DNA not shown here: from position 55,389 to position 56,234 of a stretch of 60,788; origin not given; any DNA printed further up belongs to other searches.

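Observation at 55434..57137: HEPN-like (RNxxxH) protein paired with an Abi-alpha/DUF4393-like protein in island cargo: candidate two-gene abortive-infection/defence module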

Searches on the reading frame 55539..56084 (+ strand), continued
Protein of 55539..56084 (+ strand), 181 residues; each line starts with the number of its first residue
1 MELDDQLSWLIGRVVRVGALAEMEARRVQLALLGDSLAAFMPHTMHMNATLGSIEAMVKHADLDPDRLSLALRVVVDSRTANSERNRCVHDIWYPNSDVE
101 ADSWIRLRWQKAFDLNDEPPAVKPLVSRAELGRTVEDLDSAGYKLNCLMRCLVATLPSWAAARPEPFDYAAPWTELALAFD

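Call 61: find_encoding_contigs(protein=P0193, flank=4000, max_places=2)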
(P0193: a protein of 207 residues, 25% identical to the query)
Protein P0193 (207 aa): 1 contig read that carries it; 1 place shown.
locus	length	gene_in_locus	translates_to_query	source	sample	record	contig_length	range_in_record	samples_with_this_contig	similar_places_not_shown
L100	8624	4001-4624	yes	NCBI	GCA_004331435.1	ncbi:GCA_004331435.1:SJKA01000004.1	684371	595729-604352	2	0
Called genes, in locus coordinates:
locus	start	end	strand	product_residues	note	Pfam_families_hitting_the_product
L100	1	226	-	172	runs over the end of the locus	PF18967:PycTM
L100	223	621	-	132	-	-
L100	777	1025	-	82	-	PF12728:HTH_17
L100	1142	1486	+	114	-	PF00392:GntR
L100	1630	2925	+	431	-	PF17874:TPR_MalT (faint)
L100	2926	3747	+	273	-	-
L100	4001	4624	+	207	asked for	-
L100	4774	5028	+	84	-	-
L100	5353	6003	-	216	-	-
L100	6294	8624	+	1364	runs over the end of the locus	-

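Call 62: find_encoding_contigs(protein=P0194, flank=4000, max_places=2)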
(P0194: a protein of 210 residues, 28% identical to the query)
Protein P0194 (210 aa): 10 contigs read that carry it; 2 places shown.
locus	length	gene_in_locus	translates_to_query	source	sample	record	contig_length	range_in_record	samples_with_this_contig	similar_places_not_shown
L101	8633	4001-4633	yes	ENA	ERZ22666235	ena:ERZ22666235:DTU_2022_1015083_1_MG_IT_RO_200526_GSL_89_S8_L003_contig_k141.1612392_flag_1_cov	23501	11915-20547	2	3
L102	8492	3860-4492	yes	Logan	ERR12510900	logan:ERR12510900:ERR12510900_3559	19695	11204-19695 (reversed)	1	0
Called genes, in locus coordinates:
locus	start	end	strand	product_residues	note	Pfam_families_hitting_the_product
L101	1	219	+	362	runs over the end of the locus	PF01926:MMR_HSR1, PF02421:FeoB_N, PF06071:YchF-GTPase_C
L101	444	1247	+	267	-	-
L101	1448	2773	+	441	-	-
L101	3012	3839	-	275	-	-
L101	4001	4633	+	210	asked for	-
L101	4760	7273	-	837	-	-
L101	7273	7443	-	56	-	-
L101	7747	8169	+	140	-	-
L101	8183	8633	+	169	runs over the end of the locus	-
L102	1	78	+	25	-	PF06071:YchF-GTPase_C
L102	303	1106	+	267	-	-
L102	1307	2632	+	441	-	-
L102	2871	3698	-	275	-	-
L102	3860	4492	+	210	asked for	-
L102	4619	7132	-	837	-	-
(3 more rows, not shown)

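Call 63: find_encoding_contigs(protein=P0163, flank=4000, max_places=2)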
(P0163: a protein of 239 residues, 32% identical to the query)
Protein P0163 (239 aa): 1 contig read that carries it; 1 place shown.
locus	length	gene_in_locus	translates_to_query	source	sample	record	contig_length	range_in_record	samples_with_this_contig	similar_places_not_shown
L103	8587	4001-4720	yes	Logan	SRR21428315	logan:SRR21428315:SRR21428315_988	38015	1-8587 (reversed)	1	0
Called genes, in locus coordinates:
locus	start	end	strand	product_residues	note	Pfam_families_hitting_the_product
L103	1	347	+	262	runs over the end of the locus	PF23859:DpdA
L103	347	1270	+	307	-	-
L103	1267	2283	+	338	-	PF13481:AAA_25, PF12802:MarR_2 (weak)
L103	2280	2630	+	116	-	PF12728:HTH_17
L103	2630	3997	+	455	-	PF00589:Phage_integrase (weak)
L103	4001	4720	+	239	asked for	-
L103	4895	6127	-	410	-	PF01381:HTH_3 (faint), PF13560:HTH_31 (weak)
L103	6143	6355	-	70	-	-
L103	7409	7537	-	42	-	-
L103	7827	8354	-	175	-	-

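Call 81: search_protein_families(library=phrogs, proteins=[window:55539-56084:+, P0122, P0125], max_evalue=0.01)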
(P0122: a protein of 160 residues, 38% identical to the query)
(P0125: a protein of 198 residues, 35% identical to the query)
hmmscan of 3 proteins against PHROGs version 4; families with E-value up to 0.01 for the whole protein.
window:55539-56084:+ (181 aa): 0 families

P0122 (160 aa): 0 families

P0125 (198 aa): 0 families
